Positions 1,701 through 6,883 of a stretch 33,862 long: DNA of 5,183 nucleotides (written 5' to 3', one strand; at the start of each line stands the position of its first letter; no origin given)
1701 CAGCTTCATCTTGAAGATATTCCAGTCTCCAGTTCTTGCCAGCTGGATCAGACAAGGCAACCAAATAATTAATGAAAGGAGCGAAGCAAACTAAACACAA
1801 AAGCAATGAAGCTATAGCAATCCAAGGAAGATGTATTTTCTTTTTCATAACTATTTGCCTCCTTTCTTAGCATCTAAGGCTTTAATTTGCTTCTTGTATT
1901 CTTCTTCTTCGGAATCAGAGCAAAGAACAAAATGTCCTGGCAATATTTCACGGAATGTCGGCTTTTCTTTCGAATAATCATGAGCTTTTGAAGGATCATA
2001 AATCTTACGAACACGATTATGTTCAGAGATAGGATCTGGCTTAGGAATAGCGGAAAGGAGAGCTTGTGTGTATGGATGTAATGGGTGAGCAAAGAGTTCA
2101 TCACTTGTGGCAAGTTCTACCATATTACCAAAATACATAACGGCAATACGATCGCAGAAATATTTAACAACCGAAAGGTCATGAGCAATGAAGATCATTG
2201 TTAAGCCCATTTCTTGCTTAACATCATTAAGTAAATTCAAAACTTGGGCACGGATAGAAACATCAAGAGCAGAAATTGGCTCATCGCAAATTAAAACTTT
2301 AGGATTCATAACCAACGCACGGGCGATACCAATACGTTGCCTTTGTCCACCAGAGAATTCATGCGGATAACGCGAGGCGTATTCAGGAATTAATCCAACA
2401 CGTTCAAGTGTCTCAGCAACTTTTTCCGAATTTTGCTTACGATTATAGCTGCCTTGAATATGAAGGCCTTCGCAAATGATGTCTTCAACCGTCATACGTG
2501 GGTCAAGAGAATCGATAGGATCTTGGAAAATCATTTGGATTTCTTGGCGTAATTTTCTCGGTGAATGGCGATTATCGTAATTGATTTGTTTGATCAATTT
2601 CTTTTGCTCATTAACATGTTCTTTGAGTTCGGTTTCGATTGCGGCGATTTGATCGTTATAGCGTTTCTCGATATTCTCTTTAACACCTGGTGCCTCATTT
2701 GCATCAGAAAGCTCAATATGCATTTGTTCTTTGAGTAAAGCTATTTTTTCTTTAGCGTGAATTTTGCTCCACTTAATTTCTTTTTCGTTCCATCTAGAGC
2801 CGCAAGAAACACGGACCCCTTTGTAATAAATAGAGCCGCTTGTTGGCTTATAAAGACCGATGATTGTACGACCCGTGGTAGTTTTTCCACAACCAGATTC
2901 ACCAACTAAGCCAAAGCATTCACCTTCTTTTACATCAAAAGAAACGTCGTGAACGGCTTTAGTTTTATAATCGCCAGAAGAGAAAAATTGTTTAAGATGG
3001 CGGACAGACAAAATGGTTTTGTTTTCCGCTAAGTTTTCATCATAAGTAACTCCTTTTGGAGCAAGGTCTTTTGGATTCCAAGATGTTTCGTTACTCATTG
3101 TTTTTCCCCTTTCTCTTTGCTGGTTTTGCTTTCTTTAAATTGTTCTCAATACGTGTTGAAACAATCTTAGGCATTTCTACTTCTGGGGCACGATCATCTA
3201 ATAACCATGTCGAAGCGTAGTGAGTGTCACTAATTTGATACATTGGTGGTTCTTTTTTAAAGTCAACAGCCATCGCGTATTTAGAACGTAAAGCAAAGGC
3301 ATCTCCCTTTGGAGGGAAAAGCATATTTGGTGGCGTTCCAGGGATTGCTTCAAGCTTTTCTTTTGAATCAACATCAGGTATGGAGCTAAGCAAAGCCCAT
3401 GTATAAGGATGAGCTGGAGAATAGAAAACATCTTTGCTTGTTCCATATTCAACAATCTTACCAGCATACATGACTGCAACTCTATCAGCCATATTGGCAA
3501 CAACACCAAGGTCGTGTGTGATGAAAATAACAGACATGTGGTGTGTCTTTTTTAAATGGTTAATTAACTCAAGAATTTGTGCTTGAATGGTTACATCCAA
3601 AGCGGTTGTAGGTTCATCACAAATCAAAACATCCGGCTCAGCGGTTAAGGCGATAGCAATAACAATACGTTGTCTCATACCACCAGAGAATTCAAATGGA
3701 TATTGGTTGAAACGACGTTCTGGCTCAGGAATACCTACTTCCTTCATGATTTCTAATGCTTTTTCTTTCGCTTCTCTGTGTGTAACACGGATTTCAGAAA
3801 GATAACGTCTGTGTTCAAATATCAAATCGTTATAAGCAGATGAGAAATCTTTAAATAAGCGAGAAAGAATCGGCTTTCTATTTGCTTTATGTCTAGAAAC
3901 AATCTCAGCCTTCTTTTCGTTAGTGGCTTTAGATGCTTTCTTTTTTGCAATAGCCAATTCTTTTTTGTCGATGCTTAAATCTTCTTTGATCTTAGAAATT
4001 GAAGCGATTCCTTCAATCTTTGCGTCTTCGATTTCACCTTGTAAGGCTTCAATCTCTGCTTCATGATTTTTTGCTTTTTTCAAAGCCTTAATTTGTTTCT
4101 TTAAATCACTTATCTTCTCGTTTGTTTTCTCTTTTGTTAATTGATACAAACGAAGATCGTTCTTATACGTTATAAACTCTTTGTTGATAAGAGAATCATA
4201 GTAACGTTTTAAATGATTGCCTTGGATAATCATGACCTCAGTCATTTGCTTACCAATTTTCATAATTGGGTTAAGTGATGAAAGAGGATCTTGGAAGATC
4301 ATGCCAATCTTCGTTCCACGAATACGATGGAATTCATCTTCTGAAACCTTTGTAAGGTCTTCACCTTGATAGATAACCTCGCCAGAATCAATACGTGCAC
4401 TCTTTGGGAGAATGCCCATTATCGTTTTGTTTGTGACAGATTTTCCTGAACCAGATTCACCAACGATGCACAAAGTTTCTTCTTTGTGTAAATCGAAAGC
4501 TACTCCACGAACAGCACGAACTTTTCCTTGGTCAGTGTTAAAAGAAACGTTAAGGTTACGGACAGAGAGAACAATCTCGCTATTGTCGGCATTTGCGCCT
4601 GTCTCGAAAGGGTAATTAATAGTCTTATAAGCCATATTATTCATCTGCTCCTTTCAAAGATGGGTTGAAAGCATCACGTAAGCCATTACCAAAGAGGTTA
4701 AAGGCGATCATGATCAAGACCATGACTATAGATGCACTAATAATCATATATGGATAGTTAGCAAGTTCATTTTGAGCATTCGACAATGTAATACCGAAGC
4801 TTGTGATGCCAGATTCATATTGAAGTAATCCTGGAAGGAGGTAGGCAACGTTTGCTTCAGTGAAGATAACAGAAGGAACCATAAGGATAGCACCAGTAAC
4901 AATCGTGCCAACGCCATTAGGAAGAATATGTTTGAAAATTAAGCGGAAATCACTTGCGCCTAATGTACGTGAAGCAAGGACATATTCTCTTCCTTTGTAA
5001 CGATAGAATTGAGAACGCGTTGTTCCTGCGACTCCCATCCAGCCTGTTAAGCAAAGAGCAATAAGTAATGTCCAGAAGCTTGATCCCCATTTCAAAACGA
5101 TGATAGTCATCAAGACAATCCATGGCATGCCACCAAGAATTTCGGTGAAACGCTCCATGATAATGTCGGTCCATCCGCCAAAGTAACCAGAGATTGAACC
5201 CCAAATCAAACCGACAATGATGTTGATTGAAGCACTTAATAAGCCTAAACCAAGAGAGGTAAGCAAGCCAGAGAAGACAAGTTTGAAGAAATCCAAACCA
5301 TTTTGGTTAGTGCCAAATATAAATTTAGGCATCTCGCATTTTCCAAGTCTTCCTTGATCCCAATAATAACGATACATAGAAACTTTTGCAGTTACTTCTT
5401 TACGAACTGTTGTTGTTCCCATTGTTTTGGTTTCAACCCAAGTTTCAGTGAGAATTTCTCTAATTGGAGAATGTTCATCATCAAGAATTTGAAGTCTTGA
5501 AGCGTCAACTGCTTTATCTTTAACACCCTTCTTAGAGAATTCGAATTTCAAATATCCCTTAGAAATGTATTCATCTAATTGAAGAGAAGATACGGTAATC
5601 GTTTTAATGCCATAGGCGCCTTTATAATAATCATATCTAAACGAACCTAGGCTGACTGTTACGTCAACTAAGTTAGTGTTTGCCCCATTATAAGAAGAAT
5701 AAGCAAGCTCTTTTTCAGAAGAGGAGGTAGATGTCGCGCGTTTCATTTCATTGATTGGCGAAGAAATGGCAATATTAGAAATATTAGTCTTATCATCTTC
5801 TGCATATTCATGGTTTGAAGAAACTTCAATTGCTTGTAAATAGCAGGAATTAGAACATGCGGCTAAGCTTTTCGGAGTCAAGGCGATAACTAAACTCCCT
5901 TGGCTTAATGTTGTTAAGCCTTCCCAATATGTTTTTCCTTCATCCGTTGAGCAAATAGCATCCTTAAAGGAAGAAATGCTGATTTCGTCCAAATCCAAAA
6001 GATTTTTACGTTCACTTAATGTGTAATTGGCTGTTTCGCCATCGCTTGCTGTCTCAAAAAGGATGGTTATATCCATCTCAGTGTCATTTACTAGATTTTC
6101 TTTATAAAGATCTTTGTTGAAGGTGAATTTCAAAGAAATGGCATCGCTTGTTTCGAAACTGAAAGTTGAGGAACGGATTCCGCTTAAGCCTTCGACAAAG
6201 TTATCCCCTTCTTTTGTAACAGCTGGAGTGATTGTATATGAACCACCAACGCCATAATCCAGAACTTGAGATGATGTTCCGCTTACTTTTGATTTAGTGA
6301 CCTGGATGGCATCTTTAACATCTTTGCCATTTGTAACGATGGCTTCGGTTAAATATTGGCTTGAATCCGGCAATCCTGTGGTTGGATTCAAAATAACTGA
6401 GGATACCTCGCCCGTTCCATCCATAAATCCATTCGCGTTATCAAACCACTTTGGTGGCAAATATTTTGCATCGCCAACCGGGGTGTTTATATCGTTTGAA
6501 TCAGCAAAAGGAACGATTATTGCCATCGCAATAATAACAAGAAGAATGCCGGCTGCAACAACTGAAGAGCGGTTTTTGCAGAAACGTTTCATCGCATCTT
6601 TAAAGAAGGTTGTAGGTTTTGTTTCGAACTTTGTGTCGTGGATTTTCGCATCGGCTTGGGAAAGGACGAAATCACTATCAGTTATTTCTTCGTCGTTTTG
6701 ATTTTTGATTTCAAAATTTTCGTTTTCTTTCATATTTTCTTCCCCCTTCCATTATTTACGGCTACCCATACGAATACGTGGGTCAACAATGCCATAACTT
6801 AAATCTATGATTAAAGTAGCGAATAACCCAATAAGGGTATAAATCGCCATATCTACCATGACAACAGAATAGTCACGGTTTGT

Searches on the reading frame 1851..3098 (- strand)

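Call 59: search_protein_families(library=pfam, proteins=[window:1851-3098:-], max_evalue=0.00001)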
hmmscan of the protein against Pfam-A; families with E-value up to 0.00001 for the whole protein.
window:1851-3098:- (415 aa): 2 families
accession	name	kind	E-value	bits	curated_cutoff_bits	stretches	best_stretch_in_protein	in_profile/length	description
PF00005.33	ABC_tran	-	3e-35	122.2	25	2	173-275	43-136/137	ABC transporter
PF08352.17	oligo_HPY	-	5.1e-09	36.8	27.1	1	327-359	1-33/65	Oligopeptide/dipeptide transporter, C-terminal region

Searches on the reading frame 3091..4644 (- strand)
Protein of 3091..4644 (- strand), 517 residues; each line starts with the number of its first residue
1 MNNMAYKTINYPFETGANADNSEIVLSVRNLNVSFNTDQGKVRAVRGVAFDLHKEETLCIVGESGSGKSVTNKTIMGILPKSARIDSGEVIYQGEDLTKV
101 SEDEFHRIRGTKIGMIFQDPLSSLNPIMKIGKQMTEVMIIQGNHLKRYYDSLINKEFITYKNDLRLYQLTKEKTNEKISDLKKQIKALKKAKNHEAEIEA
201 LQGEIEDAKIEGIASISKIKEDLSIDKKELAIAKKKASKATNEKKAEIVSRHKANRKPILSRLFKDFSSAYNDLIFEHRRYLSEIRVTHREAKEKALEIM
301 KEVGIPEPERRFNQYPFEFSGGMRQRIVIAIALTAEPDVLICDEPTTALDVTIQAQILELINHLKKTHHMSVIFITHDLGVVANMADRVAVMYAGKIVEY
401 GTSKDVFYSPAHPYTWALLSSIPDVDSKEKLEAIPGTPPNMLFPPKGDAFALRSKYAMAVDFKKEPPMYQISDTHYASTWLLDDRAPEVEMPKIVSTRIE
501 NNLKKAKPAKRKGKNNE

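Call 59: search_protein_families(library=pfam, proteins=[window:3091-4644:-], max_evalue=0.00001)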
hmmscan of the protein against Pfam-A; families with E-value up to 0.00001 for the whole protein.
window:3091-4644:- (517 aa): 3 families
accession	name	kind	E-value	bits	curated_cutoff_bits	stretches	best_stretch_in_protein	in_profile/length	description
PF00005.33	ABC_tran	-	3.6e-28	99.3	25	1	46-347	2-137/137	ABC transporter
PF08352.17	oligo_HPY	-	1e-13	51.9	27.1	1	398-458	1-62/65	Oligopeptide/dipeptide transporter, C-terminal region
PF13304.12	AAA_21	-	7.2e-07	30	27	1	275-382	178-303/304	AAA domain, putative AbiEii toxin, Type IV TA system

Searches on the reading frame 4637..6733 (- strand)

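Call 59: search_protein_families(library=pfam, proteins=[window:4637-6733:-], max_evalue=0.00001)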
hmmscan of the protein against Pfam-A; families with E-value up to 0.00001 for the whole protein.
window:4637-6733:- (698 aa): 2 families
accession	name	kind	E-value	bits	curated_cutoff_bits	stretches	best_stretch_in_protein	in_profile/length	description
PF00528.27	BPD_transp_1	-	4.3e-28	98.7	26.4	1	508-694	1-183/184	Binding-protein-dependent transport system inner membrane component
PF12911.12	OppC_N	-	2.3e-10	40.6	23.9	1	42-94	1-53/53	N-terminal TM domain of oligopeptide transport permease C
